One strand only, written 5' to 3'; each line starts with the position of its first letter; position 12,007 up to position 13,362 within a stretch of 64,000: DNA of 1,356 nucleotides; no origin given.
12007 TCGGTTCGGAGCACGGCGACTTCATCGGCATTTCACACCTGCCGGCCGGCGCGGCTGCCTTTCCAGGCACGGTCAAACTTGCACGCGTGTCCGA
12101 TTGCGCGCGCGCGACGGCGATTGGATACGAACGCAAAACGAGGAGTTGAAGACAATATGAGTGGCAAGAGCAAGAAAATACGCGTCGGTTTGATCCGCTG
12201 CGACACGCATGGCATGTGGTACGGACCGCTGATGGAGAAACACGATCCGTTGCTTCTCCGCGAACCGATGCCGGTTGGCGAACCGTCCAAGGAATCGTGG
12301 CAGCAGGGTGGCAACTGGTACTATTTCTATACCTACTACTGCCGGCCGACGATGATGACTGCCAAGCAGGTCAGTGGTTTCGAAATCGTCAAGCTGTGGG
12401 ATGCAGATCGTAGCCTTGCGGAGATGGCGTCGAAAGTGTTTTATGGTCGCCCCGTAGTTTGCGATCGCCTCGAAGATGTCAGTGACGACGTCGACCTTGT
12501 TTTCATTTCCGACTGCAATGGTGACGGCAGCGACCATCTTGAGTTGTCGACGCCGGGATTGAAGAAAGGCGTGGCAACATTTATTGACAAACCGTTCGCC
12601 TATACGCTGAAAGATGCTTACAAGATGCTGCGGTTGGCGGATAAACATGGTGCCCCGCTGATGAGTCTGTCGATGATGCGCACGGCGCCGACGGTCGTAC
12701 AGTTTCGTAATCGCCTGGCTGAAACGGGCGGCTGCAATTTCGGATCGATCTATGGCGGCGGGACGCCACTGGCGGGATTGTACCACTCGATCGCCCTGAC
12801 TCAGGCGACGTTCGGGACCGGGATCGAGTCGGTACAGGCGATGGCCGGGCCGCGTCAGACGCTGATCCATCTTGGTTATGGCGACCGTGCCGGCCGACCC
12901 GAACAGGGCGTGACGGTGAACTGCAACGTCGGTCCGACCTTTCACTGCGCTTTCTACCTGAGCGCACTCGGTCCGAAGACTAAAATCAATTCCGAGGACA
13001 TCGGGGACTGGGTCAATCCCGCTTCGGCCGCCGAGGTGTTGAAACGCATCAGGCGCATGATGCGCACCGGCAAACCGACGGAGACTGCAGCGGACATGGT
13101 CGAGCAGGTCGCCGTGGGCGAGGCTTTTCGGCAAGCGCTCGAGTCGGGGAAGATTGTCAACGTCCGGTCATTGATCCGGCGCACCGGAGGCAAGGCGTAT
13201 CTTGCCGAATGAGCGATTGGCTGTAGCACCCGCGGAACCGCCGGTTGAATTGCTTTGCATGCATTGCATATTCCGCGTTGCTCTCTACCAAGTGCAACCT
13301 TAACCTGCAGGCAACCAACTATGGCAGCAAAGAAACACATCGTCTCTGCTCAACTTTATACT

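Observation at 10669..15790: Keto/amino-sugar-type cluster: DegT aminotransferase + atypical Gfo/Idh/MocA-like protein + XI-like TIM barrel + ThuA + PhyH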

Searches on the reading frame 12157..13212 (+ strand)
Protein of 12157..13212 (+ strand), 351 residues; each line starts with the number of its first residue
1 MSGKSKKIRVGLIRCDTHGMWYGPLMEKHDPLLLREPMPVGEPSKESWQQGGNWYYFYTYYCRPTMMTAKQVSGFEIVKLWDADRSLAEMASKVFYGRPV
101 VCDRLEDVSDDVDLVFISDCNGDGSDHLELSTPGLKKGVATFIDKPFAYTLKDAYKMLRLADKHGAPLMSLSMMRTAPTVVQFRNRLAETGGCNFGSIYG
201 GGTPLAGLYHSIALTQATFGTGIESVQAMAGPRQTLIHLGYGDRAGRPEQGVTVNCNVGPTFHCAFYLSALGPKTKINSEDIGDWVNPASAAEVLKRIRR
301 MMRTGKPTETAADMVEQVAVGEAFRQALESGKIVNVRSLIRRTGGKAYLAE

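Call 3: search_protein_families(library=pfam, proteins=[window:12157-13212:+], max_evalue=0.01)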
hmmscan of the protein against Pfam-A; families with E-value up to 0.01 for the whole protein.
window:12157-13212:+ (351 aa): 1 family
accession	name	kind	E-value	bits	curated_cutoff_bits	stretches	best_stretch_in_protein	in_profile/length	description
PF01408.29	GFO_IDH_MocA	-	1.4e-09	39.1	24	1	70-169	24-117/120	Oxidoreductase family, NAD-binding Rossmann fold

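Call 4: search_protein_families(library=ncbifam, proteins=[window:12157-13212:+], max_evalue=0.01)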
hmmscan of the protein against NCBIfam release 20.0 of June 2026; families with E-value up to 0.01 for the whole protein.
window:12157-13212:+ (351 aa): 4 families
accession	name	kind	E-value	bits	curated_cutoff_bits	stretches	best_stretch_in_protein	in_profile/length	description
NF040723.1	UDP-GlcNAcDh_Arch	equivalog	6.5e-06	25.9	450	1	70-188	20-134/302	UDP-N-acetylglucosamine 3-dehydrogenase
NF041392.1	XylDh_Gfo6_Halo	equivalog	0.00014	20.7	350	1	108-186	79-154/350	D-xylose 1-dehydrogenase Gfo6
NF007574.0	PRK10206.1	equivalog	0.00062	18.9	352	1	74-166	28-117/345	oxidoreductase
NF008607.0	PRK11579.1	subfamily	0.0052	15.8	330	1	110-170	63-120/346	oxidoreductase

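Call 5: find_homologous_proteins(query=window:12157-13212:+)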
Query window:12157-13212:+ (351 aa): 380 proteins with E <= 0.001 among 2792 candidates; the best 120 are listed.
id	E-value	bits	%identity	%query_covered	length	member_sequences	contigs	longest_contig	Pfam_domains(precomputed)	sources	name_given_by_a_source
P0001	1.0e-223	760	93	100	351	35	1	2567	PF01408.29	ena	-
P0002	9.5e-200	681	84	99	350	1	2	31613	PF01408.29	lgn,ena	-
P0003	6.3e-165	566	71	99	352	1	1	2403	PF01408.29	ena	-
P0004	8.9e-161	553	69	98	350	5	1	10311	PF01408.29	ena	-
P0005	6.4e-152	524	62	99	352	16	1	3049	PF01408.29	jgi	-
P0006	1.2e-147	510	63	99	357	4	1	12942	PF01408.29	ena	-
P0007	2.0e-143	496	62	95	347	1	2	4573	PF01408.29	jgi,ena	-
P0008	2.0e-142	492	61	97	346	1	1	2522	PF01408.29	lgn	-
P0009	1.9e-140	486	61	95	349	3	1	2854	PF01408.29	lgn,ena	-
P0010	2.1e-140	486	60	95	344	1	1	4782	PF01408.29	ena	-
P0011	1.8e-138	479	62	92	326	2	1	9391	PF01408.29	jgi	jgi:predicted dehydrogenase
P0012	4.1e-136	472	59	96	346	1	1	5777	PF01408.29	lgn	-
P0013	1.1e-134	467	58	96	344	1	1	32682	PF01408.29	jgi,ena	-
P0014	2.8e-134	466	61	92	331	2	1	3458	PF01408.29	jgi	jgi:predicted dehydrogenase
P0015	5.3e-132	458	58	97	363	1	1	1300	PF01408.29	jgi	jgi:predicted dehydrogenase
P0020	2.6e-118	413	57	86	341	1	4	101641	PF01408.29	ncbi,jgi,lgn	jgi:predicted dehydrogenase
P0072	1.8e-108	381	54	92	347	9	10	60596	PF01408.29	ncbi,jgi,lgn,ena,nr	ncbi:MAG TPA: hypothetical protein DIC52_20645 [Candidatus Latescibacteria bacterium]|jgi:predicted 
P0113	1.4e-104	368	51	94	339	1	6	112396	PF01408.29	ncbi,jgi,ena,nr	ncbi:MAG: Gfo/Idh/MocA family oxidoreductase [Gemmatimonadetes bacterium]|jgi:predicted dehydrogenas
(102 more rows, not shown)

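Call 6: search_solved_structures(query=window:12157-13212:+, max_evalue=1, show_alignments=2)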
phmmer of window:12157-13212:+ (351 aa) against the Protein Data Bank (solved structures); distinct sequences matched with E-value up to 1: 24.
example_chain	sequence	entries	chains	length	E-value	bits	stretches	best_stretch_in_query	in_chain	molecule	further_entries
2glx_A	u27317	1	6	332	0.00091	21.5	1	65-189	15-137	1,5-anhydro-D-fructose reductase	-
1tlt_A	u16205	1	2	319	0.0014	20.9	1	101-192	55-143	PUTATIVE OXIDOREDUCTASE (VIRULENCE FACTOR mviM HOMOLOG)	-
3evn_A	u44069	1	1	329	0.002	20.4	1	93-178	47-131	Oxidoreductase, Gfo/Idh/MocA family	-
3ec7_A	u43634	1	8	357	0.003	19.8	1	69-187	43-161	Putative Dehydrogenase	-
3fhl_A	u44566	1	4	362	0.0035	19.6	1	76-173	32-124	Putative oxidoreductase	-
1xea_A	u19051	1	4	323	0.0049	19.1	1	111-189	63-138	Oxidoreductase, Gfo/Idh/MocA family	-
3uuw_A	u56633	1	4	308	0.025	16.8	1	100-194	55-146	Putative oxidoreductase with NAD(P)-binding Rossmann-fold domain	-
3f4l_A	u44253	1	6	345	0.11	14.7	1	102-168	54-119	Putative oxidoreductase yhhX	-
3e9m_A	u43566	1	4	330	0.13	14.4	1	71-184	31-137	Oxidoreductase, Gfo/Idh/MocA family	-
6jw6_A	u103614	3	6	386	0.15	14.2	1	94-191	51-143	Dehydrogenase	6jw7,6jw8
3v5n_A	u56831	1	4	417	0.17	14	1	127-191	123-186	Oxidoreductase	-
8w9s_A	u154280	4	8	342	0.18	13.9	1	82-191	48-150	NADH-dependent dihydrogenase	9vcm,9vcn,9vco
1zh8_A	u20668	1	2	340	0.18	13.9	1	75-191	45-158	oxidoreductase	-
4koa_A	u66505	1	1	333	0.21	13.7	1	66-188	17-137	1,5-anhydro-D-fructose reductase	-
4fb5_A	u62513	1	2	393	0.25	13.5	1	76-166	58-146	Probable oxidoreductase protein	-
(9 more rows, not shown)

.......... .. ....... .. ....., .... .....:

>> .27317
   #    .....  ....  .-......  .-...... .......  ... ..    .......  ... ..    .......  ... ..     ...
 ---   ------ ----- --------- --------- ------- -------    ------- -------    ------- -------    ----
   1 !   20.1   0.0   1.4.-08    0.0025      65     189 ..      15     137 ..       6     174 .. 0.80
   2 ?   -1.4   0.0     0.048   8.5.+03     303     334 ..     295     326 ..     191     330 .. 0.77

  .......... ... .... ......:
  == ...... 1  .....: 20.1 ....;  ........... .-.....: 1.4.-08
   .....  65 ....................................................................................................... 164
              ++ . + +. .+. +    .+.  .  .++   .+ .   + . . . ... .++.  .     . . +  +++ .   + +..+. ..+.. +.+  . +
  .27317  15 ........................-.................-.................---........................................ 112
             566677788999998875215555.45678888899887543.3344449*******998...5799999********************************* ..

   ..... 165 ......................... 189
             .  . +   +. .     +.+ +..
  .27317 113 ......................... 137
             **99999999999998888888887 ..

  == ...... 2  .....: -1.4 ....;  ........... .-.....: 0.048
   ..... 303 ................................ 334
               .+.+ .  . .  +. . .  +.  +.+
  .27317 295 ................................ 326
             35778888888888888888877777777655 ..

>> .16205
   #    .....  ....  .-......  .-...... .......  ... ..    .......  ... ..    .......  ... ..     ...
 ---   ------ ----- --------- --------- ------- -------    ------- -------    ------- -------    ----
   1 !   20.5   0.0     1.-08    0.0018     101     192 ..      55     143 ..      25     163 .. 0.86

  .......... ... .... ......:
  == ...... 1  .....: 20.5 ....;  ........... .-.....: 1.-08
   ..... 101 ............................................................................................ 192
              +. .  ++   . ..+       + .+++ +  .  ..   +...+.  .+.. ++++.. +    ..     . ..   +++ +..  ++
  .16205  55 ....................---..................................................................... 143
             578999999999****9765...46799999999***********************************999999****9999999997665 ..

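Call 7: find_encoding_contigs(protein=P0002, flank=10000, max_places=3)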
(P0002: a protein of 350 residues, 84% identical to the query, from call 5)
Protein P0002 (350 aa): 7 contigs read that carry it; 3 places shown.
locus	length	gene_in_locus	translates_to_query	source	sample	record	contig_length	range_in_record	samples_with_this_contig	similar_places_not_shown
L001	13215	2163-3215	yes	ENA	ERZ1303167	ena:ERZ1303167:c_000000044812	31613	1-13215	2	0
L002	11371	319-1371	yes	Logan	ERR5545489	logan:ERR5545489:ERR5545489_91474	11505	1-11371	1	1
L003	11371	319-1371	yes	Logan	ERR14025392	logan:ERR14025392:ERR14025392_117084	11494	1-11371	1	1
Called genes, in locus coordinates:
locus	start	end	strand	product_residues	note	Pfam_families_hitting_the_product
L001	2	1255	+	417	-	?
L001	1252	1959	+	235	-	-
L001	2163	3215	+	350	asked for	PF01408:GFO_IDH_MocA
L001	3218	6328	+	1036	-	PF08532:Glyco_hydro_42M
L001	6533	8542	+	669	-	PF13088:BNR_2 (faint)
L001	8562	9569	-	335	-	PF07596:SBP_bac_10 (faint)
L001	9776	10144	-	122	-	-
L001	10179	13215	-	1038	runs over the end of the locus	PF08532:Glyco_hydro_42M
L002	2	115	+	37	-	?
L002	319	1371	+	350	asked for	PF01408:GFO_IDH_MocA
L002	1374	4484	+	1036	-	PF08532:Glyco_hydro_42M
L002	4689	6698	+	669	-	PF13088:BNR_2 (faint)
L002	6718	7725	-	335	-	PF07596:SBP_bac_10 (faint)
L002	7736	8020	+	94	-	-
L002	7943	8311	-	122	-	-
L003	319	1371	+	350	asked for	PF01408:GFO_IDH_MocA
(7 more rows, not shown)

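Call 8: find_encoding_contigs(protein=P0013, flank=10000, max_places=3)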
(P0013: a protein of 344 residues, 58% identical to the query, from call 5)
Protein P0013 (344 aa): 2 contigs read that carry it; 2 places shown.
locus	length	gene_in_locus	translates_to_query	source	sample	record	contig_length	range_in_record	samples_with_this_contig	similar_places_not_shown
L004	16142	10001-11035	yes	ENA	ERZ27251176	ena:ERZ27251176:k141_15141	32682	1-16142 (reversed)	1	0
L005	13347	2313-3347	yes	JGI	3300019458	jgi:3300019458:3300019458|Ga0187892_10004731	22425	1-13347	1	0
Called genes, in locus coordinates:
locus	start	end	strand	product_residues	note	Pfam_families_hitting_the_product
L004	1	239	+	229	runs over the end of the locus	PF06452:CBM9_1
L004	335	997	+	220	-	PF00106:adh_short, PF13561:adh_short_C2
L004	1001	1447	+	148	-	PF00903:Glyoxalase, PF13669:Glyoxalase_4, PF22677:Ble-like_N (weak), PF18029:Glyoxalase_6 (faint)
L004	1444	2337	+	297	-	PF00106:adh_short, PF08659:KR (faint), PF13561:adh_short_C2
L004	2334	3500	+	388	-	PF02746:MR_MLE_N (faint), PF13378:MR_MLE_C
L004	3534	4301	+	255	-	PF23441:SDR, PF00106:adh_short, PF08659:KR, PF13561:adh_short_C2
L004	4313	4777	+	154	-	PF00903:Glyoxalase, PF13669:Glyoxalase_4, PF22677:Ble-like_N (faint)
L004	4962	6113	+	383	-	PF00392:GntR, PF00532:Peripla_BP_1, PF13407:Peripla_BP_4 (faint), PF13377:Peripla_BP_3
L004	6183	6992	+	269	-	-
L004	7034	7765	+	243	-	PF07963:N_methyl (weak)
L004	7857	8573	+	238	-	PF13385:Laminin_G_3 (weak)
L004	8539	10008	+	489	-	PF07690:MFS_1, PF13347:MFS_2 (weak)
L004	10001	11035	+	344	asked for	PF01408:GFO_IDH_MocA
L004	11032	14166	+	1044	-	PF13385:Laminin_G_3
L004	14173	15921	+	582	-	PF13385:Laminin_G_3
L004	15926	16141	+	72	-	?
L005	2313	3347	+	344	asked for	PF01408:GFO_IDH_MocA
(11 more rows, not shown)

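Call 9: find_encoding_contigs(protein=P0020, flank=10000, max_places=3)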
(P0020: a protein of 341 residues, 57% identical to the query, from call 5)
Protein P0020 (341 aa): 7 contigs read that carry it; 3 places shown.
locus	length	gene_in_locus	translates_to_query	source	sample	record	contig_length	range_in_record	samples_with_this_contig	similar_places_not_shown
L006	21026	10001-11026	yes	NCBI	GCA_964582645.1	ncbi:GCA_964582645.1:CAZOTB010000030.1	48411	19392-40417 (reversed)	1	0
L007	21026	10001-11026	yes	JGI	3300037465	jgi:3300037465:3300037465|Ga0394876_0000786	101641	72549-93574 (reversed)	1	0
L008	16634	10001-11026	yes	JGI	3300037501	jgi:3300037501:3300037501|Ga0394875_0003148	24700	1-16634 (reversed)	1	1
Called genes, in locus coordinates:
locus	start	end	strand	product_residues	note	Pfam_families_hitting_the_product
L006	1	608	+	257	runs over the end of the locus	PF00106:adh_short, PF08659:KR (weak), PF13561:adh_short_C2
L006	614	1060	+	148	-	PF00903:Glyoxalase, PF13669:Glyoxalase_4, PF22677:Ble-like_N (weak)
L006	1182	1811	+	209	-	PF11848:DUF3368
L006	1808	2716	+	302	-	PF00106:adh_short, PF08659:KR (weak), PF13561:adh_short_C2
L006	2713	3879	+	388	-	PF13378:MR_MLE_C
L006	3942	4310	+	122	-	PF06249:EutQ (weak), PF05899:Cupin_3, PF07883:Cupin_2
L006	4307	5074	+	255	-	PF23441:SDR (weak), PF00106:adh_short, PF08659:KR, PF13561:adh_short_C2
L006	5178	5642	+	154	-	PF00903:Glyoxalase, PF13669:Glyoxalase_4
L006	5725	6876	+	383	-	PF00392:GntR, PF00532:Peripla_BP_1, PF13407:Peripla_BP_4, PF13377:Peripla_BP_3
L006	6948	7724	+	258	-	-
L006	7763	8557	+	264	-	PF07963:N_methyl, PF07596:SBP_bac_10 (faint)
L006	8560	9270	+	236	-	PF07963:N_methyl, PF07596:SBP_bac_10 (faint)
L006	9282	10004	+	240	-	PF13385:Laminin_G_3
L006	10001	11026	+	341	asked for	PF01408:GFO_IDH_MocA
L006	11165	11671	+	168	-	PF13385:Laminin_G_3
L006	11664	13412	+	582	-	PF05048:NosD (faint), PF12708:Pect-lyase_RHGA_epim, PF13229:Beta_helix (weak)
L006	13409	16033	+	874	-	PF08532:Glyco_hydro_42M (faint)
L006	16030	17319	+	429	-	-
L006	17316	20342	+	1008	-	PF06452:CBM9_1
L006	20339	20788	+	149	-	PF00903:Glyoxalase, PF13669:Glyoxalase_4 (weak)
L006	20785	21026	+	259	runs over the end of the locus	PF00106:adh_short, PF23441:SDR (weak), PF08659:KR, PF13561:adh_short_C2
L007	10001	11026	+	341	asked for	PF01408:GFO_IDH_MocA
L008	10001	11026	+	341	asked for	PF01408:GFO_IDH_MocA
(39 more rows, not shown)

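Call 10: search_protein_families(library=pfam, proteins=[L001:2-1255:+, L001:1252-1959:+, L001:3218-6328:+, L001:6533-8542:+, L004:11032-14166:+, L004:6183-6992:+], max_evalue=0.01)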
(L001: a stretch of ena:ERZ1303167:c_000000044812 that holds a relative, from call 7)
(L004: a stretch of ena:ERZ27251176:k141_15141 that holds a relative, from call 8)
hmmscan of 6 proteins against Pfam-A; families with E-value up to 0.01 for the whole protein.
L001:2-1255:+ (417 aa): 3 families
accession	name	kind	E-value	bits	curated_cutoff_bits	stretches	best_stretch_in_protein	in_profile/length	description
PF13229.12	Beta_helix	-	7e-20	71.7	25.9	1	184-331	8-144/158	Right handed beta helix region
PF05048.19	NosD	-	5.2e-12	46.1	23.6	1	190-320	47-168/212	Periplasmic copper-binding protein (NosD)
PF12708.12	Pect-lyase_RHGA_epim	-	6.9e-08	33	27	1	48-281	21-212/213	Rhamnogalacturonase A/epimerase, pectate lyase-like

L001:1252-1959:+ (235 aa): 0 families

L001:3218-6328:+ (1036 aa): 3 families
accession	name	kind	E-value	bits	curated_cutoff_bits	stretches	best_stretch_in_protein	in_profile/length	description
PF08532.16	Glyco_hydro_42M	-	5.3e-12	46.1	25.8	1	641-782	46-187/207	Beta-galactosidase trimerisation domain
PF21708.4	Glyco_hydro_59_C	-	0.00047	20.7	27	0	131-207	98-173/175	Galactocerebrosidase, C-terminal lectin domain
PF00754.31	F5_F8_type_C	-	0.00063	20.3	28.2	1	916-1024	23-121/127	F5/8 type C domain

L001:6533-8542:+ (669 aa): 2 families
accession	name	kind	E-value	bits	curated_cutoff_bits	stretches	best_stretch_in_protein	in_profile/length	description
PF13088.12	BNR_2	-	6.8e-11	42.5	31.4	1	472-599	144-241/277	BNR repeat-like domain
PF07602.17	DUF1565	-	0.0025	17.6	20.3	1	26-65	4-47/257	Protein of unknown function (DUF1565)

L004:11032-14166:+ (1044 aa): 1 family
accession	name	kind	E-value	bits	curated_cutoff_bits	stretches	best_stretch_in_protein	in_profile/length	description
PF13385.13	Laminin_G_3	-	3.7e-23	82.8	27.6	1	75-230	1-150/151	Concanavalin A-like lectin/glucanases superfamily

L004:6183-6992:+ (269 aa): 1 family
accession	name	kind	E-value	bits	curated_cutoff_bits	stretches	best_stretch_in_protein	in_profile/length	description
PF07589.16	PEP-CTERM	-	0.00015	22.1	20.7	1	246-268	2-24/24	PEP-CTERM motif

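Call 15: find_related_loci(query=A1, collection=genome_contigs, flank=10000)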
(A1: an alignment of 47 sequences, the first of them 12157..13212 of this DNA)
Query A1 (351 aa) in genome_contigs; peptide patterns used: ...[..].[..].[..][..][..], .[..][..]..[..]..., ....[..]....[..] (x = any residue, [..] = any of these).
595 stretches matched a pattern (row limit reached: there are more); 490 encode a relative of the query (tblastn E <= 1e-3); the best 80 are kept; 80 distinct loci.
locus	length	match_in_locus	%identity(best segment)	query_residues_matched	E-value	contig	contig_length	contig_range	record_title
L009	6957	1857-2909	99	1-351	0e+0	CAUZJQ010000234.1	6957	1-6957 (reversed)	MAG: Lentisphaeria bacterium isolate CB21_323.87 genome assembly, contig: Ga0302123_10007396, whole genome shotgun seque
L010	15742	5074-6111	62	4-349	1e-155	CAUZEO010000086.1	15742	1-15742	MAG: Kiritimatiellia bacterium isolate CB27_Tmax.59 genome assembly, contig: Ga0310121_10002976, whole genome shotgun se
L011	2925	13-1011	54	4-333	3e-129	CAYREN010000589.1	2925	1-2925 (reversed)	MAG TPA_asm: uncultured Roseivirgaceae bacterium isolate SRP128015_co3_43 genome assembly, contig: NODE_55468_length_292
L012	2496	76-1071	53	4-332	4e-129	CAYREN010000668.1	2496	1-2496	MAG TPA_asm: uncultured Roseivirgaceae bacterium isolate SRP128015_co3_43 genome assembly, contig: NODE_71761_length_249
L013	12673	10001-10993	53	1-331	3e-120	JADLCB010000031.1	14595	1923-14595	MAG: Phycisphaerales bacterium isolate SJ207 c_000001921666, whole genome shotgun sequence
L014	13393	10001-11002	54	6-337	3e-119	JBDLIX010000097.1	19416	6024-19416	MAG: Bacteroidota bacterium isolate MAG062 MAG062_97, whole genome shotgun sequence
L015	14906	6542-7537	51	5-336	2e-118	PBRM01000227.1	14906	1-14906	MAG: Gemmatimonadetes bacterium isolate NP952 MHASMcontig_619350, whole genome shotgun sequence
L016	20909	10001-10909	57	5-306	2e-117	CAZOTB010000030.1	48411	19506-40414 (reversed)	MAG TPA_asm: uncultured Verrucomicrobiota bacterium isolate binchicken_co107_139 genome assembly, contig: NODE_1850_leng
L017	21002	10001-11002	51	4-337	1e-116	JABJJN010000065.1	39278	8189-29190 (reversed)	MAG: Gemmatimonadetes bacterium isolate SI074_bin69 k141_1238766, whole genome shotgun sequence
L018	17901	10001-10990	52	8-337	2e-115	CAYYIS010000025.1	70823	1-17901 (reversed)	MAG TPA_asm: uncultured Gemmatimonadota bacterium isolate SRP077602_co4_478 genome assembly, contig: NODE_469_length_708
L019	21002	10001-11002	61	7-340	1e-144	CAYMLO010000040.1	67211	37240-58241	MAG TPA_asm: uncultured Planctomycetales bacterium isolate binchicken_co334_152 genome assembly, contig: NODE_587_length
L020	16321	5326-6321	51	5-336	5e-115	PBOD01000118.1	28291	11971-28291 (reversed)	MAG: Gemmatimonadetes bacterium isolate RS822 16117, whole genome shotgun sequence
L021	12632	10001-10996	51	5-336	3e-114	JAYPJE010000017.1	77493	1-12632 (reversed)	MAG: Gemmatimonadota bacterium isolate 139576_S177_rosella_bins.tsv.066 NODE_190_length_77493_cov_6.911103, whole genome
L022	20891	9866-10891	51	7-346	3e-114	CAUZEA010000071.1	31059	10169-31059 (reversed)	MAG: Planctomycetota bacterium isolate CB27_Tmax.39 genome assembly, contig: Ga0310121_10000929, whole genome shotgun se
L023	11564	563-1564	53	7-338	3e-113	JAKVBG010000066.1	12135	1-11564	MAG: Mariniblastus sp. isolate ALOHA_ZT_22 ZT-Mariniblastus-2_66, whole genome shotgun sequence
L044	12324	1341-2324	49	5-331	4e-104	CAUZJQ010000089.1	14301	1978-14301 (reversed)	MAG: Lentisphaeria bacterium isolate CB21_323.87 genome assembly, contig: Ga0302123_10001950, whole genome shotgun seque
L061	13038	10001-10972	46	7-339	9e-98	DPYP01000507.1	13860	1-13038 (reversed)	MAG TPA_asm: Lentisphaeria bacterium isolate UBA8228 contig_1951, whole genome shotgun sequence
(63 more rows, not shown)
